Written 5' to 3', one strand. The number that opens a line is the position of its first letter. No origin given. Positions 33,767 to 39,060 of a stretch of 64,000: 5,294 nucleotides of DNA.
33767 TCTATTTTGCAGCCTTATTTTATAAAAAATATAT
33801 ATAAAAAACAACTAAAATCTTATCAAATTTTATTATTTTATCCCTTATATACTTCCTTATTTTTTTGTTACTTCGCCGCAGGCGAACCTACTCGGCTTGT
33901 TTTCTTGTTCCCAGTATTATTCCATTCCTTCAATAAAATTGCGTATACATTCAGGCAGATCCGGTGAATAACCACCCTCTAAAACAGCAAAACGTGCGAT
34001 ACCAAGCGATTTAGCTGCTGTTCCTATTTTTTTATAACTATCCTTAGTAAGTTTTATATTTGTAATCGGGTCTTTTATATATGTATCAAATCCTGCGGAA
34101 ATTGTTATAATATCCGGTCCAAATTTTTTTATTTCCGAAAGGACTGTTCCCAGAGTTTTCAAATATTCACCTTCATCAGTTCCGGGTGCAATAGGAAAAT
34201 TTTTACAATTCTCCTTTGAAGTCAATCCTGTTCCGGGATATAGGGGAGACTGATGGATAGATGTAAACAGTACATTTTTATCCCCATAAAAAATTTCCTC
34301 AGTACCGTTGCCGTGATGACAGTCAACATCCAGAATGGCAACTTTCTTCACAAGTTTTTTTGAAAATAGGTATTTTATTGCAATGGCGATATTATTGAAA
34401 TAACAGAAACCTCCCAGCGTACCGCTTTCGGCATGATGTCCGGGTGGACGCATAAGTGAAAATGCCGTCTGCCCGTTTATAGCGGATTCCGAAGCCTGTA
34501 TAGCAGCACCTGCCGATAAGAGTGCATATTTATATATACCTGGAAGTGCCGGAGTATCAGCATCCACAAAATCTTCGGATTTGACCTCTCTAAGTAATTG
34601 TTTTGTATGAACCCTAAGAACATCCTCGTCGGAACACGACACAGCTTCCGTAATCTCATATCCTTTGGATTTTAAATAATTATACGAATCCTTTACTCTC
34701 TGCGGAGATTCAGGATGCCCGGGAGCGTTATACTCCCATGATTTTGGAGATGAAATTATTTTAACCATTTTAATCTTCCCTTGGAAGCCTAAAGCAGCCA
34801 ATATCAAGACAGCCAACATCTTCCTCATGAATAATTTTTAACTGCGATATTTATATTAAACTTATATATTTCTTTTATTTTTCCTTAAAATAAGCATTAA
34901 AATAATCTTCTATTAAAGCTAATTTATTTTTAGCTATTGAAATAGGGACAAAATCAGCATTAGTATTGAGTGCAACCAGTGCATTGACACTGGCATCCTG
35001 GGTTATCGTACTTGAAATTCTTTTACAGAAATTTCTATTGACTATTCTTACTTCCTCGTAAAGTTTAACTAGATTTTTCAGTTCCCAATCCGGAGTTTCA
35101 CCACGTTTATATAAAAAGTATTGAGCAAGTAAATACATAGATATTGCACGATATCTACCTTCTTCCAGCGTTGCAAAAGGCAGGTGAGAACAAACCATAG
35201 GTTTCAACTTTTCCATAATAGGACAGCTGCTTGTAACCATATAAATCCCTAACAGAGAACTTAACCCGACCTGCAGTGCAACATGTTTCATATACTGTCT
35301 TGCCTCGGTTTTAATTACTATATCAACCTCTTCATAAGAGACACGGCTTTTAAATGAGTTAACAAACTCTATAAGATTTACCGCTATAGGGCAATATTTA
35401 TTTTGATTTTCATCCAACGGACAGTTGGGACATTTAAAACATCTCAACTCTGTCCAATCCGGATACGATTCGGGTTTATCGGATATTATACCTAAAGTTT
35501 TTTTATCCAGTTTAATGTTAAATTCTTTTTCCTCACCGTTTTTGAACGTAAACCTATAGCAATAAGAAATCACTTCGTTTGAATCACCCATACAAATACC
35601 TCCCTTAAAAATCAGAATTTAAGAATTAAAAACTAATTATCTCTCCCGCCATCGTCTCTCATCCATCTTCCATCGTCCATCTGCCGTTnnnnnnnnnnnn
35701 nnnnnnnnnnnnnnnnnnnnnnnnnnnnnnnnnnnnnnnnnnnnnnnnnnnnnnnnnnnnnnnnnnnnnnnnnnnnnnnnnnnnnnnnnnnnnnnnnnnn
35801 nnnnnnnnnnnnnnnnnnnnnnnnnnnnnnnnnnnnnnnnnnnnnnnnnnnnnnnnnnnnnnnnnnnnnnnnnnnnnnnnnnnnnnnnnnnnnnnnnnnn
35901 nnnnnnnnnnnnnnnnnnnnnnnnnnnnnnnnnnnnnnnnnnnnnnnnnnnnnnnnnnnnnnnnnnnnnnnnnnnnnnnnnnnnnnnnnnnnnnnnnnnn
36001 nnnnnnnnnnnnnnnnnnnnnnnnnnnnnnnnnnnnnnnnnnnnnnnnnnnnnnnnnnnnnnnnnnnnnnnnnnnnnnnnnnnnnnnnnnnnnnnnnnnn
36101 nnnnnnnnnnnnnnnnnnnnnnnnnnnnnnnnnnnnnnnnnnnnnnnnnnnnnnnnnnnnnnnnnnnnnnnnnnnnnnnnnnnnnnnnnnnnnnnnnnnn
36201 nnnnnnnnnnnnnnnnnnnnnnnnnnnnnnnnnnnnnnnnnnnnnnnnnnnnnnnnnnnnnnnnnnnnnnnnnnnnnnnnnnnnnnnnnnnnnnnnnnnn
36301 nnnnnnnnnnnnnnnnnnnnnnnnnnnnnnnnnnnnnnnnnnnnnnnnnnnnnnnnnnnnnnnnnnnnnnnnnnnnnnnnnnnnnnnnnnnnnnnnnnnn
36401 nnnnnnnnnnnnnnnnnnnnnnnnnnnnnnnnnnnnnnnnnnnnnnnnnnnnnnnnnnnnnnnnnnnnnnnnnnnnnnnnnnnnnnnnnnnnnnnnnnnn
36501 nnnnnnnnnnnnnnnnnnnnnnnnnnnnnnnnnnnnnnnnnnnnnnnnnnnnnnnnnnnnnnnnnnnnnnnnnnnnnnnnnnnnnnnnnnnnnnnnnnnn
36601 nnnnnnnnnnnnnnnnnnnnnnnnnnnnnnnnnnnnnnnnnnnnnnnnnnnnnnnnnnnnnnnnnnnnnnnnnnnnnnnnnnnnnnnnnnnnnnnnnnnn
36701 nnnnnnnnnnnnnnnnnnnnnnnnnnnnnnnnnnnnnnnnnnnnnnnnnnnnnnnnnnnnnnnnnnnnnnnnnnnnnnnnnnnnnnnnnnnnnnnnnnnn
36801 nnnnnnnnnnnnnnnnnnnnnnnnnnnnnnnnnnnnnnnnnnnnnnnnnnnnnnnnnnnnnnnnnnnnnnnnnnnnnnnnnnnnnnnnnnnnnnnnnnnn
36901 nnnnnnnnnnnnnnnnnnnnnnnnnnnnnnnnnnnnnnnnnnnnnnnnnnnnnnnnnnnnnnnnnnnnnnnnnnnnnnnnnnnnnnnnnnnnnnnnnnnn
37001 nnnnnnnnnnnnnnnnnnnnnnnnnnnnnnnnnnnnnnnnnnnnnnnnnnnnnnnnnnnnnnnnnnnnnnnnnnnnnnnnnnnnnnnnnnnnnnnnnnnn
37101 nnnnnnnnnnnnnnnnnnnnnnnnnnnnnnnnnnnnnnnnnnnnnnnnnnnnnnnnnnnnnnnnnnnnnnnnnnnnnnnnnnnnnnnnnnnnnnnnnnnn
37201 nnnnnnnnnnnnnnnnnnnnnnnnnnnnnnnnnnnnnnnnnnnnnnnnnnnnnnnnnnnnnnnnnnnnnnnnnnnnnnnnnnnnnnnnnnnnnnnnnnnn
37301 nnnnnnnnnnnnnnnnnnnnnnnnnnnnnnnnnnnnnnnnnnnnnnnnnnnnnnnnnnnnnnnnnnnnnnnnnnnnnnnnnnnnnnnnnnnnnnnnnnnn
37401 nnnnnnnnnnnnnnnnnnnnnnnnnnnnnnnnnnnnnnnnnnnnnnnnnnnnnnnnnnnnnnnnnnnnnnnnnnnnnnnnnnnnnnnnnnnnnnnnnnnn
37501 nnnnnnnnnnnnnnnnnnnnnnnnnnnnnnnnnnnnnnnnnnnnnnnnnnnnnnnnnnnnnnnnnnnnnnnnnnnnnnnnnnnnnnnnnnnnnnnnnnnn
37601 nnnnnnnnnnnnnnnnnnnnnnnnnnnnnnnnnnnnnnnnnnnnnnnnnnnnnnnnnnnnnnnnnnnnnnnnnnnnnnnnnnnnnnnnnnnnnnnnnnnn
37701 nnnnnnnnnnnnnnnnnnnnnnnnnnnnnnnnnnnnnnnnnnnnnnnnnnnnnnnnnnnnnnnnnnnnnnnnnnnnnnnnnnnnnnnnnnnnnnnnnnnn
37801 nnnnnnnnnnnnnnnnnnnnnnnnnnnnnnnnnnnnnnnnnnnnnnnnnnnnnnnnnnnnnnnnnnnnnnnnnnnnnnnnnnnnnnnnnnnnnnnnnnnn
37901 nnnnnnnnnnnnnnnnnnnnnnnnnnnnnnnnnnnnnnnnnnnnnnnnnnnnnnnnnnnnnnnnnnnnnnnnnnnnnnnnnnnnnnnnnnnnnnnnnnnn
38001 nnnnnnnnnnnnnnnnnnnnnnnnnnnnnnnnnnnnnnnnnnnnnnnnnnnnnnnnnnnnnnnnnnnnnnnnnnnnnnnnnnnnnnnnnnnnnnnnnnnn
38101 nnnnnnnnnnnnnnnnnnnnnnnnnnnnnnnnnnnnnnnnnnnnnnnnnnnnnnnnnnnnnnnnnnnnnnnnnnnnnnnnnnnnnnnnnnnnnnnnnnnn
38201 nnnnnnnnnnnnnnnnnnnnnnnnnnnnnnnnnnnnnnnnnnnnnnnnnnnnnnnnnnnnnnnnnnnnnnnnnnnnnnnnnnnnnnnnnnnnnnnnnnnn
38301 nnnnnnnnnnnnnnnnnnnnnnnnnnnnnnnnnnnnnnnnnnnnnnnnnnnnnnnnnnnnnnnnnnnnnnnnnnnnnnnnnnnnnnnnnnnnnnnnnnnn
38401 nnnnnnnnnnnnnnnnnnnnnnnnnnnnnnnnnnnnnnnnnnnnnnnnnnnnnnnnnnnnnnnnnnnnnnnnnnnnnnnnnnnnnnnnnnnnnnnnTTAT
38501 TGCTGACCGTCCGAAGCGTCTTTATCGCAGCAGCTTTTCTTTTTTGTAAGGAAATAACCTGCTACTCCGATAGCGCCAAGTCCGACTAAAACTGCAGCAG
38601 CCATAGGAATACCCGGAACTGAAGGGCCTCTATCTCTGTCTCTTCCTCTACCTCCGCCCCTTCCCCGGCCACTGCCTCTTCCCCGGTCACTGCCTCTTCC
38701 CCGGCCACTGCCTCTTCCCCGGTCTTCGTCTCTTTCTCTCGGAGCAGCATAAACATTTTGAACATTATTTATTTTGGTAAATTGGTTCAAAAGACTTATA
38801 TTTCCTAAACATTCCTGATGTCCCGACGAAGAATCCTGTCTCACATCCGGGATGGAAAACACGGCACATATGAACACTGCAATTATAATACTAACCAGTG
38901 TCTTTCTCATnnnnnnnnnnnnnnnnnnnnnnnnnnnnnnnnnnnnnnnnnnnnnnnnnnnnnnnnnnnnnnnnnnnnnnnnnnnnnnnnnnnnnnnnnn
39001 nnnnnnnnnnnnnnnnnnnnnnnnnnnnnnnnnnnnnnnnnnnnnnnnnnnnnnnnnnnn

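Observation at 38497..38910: Secreted RG/RGG-repeat protein with a VPGIP-TM-KKK tail as the likely sole exosortase substrate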

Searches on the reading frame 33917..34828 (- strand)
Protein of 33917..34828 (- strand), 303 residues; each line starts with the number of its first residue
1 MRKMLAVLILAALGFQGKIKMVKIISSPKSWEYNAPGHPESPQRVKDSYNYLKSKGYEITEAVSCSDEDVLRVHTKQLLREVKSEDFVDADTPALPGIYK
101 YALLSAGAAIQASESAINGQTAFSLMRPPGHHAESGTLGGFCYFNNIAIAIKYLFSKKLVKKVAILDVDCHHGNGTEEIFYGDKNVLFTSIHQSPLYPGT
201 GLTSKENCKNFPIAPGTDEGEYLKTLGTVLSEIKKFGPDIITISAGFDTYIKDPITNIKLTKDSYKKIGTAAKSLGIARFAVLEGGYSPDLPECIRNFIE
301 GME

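Call 3: search_protein_families(library=ncbifam, proteins=[window:33917-34828:-], max_evalue=0.01)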
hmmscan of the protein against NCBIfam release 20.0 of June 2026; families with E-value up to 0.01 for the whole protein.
window:33917-34828:- (303 aa): 0 families

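Call 4: search_protein_families(library=pfam, proteins=[window:33917-34828:-], max_evalue=0.01)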
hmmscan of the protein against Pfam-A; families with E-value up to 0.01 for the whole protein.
window:33917-34828:- (303 aa): 1 family
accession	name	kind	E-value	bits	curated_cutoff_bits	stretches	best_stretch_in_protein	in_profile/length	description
PF00850.24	Hist_deacetyl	-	7e-70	236.1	27.9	1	38-300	1-296/298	Histone deacetylase domain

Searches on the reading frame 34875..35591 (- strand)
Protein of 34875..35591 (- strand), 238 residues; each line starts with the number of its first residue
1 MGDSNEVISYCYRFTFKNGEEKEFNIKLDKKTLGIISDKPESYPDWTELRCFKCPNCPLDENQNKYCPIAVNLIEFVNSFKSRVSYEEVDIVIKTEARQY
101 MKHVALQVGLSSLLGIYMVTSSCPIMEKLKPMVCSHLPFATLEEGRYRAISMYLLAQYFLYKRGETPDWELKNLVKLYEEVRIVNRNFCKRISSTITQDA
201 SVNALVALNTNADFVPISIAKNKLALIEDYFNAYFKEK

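Call 3: search_protein_families(library=ncbifam, proteins=[window:34875-35591:-], max_evalue=0.01)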
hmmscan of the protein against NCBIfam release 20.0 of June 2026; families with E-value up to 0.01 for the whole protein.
window:34875-35591:- (238 aa): 0 families

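Call 4: search_protein_families(library=pfam, proteins=[window:34875-35591:-], max_evalue=0.01)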
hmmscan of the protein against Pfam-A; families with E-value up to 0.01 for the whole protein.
window:34875-35591:- (238 aa): 1 family
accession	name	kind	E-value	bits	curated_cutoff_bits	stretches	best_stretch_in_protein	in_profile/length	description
PF21842.1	DUF6901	-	1.4e-81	273.6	27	1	11-228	2-218/222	Domain of unknown function (DUF6901)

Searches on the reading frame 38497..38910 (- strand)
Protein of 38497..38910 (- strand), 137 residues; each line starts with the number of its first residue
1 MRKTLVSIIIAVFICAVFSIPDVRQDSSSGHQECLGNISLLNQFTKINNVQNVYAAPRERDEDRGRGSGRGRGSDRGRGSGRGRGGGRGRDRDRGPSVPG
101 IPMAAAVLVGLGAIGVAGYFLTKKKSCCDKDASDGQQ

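Call 3: search_protein_families(library=ncbifam, proteins=[window:38497-38910:-], max_evalue=0.01)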
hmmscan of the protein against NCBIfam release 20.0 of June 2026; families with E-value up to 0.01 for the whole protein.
window:38497-38910:- (137 aa): 1 family
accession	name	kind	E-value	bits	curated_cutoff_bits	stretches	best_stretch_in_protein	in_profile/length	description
NF053636.1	DDHlcsCsdAPsy1082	equivalog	0.0072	14.9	890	1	46-90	367-410/512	DEAD/DEAH box helicase CsdA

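Call 4: search_protein_families(library=pfam, proteins=[window:38497-38910:-], max_evalue=0.01)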
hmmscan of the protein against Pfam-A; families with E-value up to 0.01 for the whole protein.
window:38497-38910:- (137 aa): 1 family
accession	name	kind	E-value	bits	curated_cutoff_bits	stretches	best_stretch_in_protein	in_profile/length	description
PF25698.1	EBNA2_Core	-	0.0065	16.2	35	1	59-95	230-266/389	EBNA-2 core transactivation domain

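Call 8: find_homologous_proteins(query=window:38497-38910:-, max_evalue=0.01)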
Query window:38497-38910:- (137 aa): 1 proteins with E <= 0.01 among 8000 candidates.
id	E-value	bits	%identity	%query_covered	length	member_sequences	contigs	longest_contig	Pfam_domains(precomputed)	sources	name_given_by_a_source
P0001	7.9e-84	296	100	100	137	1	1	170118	-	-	-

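Call 50: find_encoding_contigs(protein=P0001, flank=2000, max_places=3)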
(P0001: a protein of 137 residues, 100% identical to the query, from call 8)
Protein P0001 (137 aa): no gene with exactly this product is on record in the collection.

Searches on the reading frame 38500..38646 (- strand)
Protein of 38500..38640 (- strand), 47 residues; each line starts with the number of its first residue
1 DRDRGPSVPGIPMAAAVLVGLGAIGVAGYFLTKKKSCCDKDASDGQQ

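Call 21: search_protein_families(library=ncbifam, proteins=[window:38500-38640:-], max_evalue=10)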
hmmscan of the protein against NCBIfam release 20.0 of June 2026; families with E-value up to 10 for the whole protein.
seq(47 aa): 3 families
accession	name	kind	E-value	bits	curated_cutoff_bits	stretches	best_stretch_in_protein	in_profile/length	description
TIGR01167.1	LPXTG_anchor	domain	0.0088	16.7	15.9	1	13-35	10-32/34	LPXTG cell wall anchor domain-containing protein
NF033899.1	T4SS_pilin_TrwL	exception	0.12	12.8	100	1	11-34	55-78/103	VirB2 family type IV secretion system major pilin TrwL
NF033846.1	Rumino_NPXTG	domain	3.6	8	23.5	0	9-24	9-24/30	NPXTG-anchored protein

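Call 22: search_protein_families(library=pfam, proteins=[window:38500-38640:-], max_evalue=10)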
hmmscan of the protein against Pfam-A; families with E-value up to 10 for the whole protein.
seq(47 aa): 0 families

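Call 24: find_homologous_proteins(query=A2, max_evalue=10)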
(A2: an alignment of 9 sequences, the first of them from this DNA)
Query A2 (9 sequences): 133 candidates shared short words with the query, none scored E <= 10.
